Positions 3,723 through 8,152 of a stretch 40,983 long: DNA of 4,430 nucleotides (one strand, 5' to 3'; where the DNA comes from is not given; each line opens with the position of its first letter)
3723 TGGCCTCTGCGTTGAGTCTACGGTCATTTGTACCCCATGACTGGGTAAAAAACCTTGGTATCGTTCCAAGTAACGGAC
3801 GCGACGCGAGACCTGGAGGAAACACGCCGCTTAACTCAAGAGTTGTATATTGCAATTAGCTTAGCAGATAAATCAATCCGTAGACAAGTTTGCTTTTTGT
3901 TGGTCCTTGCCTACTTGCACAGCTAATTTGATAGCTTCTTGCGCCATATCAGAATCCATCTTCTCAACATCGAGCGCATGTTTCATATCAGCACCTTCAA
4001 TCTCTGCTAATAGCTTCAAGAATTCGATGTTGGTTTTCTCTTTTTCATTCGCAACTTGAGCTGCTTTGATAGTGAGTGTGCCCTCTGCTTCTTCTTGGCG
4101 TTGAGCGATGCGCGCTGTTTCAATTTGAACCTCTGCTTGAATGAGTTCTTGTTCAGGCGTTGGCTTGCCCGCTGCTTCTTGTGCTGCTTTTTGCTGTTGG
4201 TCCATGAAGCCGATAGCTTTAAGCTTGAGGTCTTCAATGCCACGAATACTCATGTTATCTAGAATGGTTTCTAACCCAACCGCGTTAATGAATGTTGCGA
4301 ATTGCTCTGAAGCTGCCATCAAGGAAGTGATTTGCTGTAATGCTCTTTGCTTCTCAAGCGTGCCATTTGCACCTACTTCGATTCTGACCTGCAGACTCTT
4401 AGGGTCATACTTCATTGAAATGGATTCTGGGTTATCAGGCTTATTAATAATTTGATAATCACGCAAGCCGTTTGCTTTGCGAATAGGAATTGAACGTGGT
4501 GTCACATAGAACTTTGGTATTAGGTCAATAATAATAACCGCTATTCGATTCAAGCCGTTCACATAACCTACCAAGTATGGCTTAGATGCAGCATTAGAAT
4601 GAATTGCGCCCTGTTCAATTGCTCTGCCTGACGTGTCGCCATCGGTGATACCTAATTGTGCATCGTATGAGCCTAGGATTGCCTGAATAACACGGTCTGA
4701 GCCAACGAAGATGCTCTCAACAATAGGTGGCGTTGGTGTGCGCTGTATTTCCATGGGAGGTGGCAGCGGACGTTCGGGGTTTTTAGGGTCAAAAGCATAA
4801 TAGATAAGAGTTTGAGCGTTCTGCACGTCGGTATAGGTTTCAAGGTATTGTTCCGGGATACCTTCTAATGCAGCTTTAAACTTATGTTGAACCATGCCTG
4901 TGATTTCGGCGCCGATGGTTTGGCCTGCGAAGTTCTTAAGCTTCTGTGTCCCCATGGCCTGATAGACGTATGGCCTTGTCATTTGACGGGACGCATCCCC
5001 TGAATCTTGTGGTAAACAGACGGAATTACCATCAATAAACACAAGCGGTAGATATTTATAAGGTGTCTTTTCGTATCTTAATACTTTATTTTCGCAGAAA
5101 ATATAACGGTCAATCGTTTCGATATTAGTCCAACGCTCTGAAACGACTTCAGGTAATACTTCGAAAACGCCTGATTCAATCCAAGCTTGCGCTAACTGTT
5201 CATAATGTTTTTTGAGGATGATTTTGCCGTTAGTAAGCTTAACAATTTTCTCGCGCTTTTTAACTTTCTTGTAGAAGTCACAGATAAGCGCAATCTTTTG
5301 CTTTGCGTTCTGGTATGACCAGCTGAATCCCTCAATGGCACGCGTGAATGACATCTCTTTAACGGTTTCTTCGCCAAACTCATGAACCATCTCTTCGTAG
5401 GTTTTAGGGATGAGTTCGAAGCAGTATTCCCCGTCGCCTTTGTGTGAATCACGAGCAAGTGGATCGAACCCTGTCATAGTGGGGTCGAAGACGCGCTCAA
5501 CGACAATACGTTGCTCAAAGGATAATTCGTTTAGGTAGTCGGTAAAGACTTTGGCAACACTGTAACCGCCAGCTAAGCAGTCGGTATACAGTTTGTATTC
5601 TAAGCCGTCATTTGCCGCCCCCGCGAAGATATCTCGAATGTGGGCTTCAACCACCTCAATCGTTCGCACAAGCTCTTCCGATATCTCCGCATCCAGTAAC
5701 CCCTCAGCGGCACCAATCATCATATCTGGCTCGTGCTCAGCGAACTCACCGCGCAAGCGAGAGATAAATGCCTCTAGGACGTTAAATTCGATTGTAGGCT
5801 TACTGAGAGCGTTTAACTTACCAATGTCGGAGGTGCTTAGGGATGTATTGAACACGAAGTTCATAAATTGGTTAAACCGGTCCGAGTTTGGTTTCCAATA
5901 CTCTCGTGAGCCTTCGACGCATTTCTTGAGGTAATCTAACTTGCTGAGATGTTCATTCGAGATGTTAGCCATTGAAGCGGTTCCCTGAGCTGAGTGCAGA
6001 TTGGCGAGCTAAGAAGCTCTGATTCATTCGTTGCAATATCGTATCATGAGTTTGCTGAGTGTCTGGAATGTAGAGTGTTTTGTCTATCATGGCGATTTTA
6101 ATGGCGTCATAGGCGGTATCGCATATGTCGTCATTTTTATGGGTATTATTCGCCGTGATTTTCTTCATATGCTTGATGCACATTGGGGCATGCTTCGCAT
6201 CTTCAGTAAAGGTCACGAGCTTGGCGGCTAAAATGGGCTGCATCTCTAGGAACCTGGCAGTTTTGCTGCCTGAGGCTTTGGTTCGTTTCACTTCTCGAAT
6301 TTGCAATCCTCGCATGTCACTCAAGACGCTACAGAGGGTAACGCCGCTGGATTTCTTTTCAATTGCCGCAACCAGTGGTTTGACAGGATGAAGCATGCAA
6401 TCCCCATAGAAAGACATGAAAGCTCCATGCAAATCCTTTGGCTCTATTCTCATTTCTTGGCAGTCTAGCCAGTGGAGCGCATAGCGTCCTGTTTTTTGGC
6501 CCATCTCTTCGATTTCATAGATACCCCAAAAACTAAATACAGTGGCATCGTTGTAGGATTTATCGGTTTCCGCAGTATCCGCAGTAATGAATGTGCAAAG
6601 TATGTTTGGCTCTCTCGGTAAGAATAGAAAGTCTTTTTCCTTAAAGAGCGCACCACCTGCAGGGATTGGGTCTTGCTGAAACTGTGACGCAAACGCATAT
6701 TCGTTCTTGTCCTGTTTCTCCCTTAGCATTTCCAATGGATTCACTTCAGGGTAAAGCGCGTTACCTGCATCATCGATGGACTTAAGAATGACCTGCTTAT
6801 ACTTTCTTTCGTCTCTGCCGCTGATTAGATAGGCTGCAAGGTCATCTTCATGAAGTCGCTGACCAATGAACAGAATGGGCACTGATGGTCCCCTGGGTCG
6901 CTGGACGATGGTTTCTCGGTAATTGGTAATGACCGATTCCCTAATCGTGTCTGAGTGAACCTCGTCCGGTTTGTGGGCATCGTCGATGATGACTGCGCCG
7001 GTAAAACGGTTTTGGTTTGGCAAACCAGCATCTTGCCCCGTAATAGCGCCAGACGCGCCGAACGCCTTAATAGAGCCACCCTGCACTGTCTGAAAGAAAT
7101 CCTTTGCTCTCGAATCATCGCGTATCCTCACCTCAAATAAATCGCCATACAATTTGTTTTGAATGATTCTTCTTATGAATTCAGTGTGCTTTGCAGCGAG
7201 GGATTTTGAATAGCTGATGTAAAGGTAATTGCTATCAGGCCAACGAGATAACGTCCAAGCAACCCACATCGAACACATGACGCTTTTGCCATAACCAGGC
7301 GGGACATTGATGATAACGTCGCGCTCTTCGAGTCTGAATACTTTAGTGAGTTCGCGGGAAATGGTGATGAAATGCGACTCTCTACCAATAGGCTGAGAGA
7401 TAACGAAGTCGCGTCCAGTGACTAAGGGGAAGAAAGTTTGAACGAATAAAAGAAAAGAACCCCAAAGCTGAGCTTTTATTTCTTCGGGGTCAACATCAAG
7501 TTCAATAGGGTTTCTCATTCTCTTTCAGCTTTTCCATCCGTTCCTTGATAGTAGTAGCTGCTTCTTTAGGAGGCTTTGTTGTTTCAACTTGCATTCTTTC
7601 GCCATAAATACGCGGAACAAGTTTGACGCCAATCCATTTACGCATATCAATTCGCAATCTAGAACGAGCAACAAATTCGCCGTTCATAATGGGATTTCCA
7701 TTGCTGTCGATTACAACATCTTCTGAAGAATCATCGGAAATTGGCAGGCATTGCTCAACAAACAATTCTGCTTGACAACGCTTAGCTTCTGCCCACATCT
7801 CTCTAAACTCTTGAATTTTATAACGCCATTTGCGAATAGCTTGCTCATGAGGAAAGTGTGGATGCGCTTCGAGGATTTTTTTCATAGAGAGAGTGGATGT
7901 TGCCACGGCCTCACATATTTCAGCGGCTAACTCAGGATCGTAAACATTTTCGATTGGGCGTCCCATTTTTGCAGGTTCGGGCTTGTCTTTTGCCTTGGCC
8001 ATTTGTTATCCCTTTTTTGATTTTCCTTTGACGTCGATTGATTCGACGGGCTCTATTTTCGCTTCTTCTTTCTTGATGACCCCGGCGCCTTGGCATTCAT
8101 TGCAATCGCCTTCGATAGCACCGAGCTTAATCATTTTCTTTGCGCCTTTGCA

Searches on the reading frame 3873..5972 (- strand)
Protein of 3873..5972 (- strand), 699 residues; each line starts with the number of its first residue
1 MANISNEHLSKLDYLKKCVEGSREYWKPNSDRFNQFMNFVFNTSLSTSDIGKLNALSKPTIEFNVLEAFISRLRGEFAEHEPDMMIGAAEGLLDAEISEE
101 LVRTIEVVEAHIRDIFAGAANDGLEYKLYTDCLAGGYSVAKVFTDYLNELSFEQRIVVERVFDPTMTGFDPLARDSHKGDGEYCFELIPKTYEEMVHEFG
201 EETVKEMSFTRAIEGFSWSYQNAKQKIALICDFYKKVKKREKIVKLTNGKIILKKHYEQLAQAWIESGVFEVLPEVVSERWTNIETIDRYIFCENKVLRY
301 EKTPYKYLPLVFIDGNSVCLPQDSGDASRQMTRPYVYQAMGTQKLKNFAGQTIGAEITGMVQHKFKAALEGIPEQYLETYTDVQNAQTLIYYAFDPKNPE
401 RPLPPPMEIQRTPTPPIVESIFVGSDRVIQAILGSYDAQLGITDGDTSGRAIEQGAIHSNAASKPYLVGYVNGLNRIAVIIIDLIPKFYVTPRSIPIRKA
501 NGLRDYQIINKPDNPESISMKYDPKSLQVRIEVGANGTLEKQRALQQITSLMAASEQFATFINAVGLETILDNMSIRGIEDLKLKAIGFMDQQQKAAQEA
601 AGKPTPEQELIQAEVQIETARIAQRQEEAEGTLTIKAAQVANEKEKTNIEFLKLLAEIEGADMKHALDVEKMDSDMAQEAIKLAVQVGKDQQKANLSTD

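Call 6: search_protein_families(library=phrogs, proteins=[window:3873-5972:-], max_evalue=0.01)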
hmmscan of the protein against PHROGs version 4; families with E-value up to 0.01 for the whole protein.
window:3873-5972:- (699 aa): 2 families
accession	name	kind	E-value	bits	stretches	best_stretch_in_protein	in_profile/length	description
phrog_156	-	head and packaging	1.2e-46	160.4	1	24-691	24-652/681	portal protein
phrog_332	-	connector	0.00035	20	1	104-245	106-231/560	head-tail adaptor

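Call 8: search_dna_similar(query=window:3873-5972:-, collection=phages, mode=protein, max_rows=15)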
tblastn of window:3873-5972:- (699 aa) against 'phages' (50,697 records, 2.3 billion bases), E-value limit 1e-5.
Records with a match: 38; places in all: 38; records where one place covers at least 80% of the query: 18.
Best place of each record, by identity: <60% 38.
By first word of the organism name: Vibrio 18; Caudoviricetes 6; Xylella 3; Shewanella 2; Thalassomonas 2; Rhodoferax 2; Salmonella 1; Bacteriophage 1; Pseudomonas 1; Xanthomonas 1; and 1 more.
By host as written in the record: Vibrio crassostreae 10; - 8; Shewanella inventionis KX27 2; Vibrio tasmaniensis 2; Xylella fastidiosa 2; Vibrio vulnificus 2; Thalassomonas loyana LMG 22536 2; Rhodoferax sp. IMCC26218 2; and 8 more.
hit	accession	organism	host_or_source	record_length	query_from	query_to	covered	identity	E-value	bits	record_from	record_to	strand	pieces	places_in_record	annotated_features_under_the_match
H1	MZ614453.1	Salmonella phage MS2 LVA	Salmonella sp.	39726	1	696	100%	21.0%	6e-11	72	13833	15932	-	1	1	record has no annotation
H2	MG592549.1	Vibrio phage 1.183.O._10N.286.48.B7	Vibrio sp.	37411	16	649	91%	21.8%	4e-20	102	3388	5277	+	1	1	portal protein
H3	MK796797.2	Shewanella phage X14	Shewanella inventionis KX27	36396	16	649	91%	21.4%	3e-19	99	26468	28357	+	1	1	portal protein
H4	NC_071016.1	Shewanella phage X14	Shewanella inventionis KX27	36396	16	649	91%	21.4%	3e-19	99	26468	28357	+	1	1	portal protein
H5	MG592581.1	Vibrio phage 1.211.A._10N.222.52.F11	Vibrio tasmaniensis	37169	16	649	91%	21.3%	2e-20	102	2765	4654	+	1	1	portal protein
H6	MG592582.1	Vibrio phage 1.211.B._10N.222.52.F11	Vibrio tasmaniensis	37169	16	649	91%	21.3%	2e-20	102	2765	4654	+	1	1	portal protein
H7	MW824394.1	Vibrio phage 41E34.2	Vibrio crassostreae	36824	16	646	90%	20.8%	2e-19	100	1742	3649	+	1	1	putative portal protein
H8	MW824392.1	Vibrio phage 34E29.1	Vibrio crassostreae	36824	16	646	90%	20.8%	2e-19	100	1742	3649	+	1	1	hypothetical protein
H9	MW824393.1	Vibrio phage 36E38.1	Vibrio crassostreae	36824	16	646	90%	20.8%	2e-19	100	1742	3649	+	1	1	portal protein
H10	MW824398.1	Vibrio phage 44E38.1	Vibrio crassostreae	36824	16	646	90%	20.8%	2e-19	100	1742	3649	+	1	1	portal protein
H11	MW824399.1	Vibrio phage 44E38.2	Vibrio crassostreae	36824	16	646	90%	20.8%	2e-19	100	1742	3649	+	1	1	hypothetical protein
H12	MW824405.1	Vibrio phage 75E35.1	Vibrio crassostreae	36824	16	646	90%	20.8%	2e-19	100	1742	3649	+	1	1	hypothetical protein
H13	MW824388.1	Vibrio phage 24E30.2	Vibrio crassostreae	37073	16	646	90%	20.8%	2e-19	100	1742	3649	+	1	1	hypothetical protein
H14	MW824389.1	Vibrio phage 24E35.2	Vibrio crassostreae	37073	16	646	90%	20.8%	2e-19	100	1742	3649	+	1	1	hypothetical protein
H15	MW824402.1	Vibrio phage 64E30.1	Vibrio crassostreae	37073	16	646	90%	20.8%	2e-19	100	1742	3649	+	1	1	hypothetical protein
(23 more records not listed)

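Call 64: search_protein_families(library=pfam, proteins=[window:3873-5972:-], max_evalue=0.01)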
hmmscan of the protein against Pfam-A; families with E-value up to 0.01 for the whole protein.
window:3873-5972:- (699 aa): 1 family
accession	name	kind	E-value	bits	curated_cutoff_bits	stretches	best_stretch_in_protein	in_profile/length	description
PF16510.12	P22_portal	-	1.7e-64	218.8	26.1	1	21-625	6-585/594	Phage P22-like portal protein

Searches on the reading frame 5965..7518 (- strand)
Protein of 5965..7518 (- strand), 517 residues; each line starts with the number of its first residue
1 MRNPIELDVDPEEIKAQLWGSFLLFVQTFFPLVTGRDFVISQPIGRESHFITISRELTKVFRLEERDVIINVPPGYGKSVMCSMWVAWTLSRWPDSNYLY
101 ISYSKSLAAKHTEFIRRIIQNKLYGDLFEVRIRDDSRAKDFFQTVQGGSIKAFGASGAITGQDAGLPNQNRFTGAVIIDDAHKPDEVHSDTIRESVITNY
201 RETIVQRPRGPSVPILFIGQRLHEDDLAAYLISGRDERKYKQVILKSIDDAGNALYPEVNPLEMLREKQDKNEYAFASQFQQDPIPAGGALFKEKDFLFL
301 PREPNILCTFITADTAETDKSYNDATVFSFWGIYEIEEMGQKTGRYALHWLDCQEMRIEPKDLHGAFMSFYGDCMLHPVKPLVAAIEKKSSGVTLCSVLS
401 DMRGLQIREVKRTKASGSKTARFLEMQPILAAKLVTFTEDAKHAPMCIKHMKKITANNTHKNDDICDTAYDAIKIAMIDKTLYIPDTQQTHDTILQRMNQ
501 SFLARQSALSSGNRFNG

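Call 64: search_protein_families(library=pfam, proteins=[window:5965-7518:-], max_evalue=0.01)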
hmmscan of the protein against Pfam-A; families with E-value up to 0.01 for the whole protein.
window:5965-7518:- (517 aa): 3 families
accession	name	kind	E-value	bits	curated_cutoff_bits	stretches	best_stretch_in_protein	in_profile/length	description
PF03237.21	Terminase_6N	-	2.1e-05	24.7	22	1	70-297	2-213/215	Terminase large subunit, T4likevirus-type, N-terminal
PF00270.35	DEAD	-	5.5e-05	23.4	26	1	63-194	12-140/167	DEAD/DEAH box helicase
PF04851.21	ResIII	-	0.00056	20.3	22.5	1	55-186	13-139/164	Type III restriction enzyme, res subunit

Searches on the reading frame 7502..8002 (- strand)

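Call 64: search_protein_families(library=pfam, proteins=[window:7502-8002:-], max_evalue=0.01)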
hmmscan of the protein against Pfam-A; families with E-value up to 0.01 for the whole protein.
window:7502-8002:- (166 aa): 1 family
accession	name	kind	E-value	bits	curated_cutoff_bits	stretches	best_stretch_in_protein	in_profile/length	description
PF20901.3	Sf6_terminase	-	2.8e-25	88.9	27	1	21-140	1-106/106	Bacteriophage Sf6, terminase small subunit-like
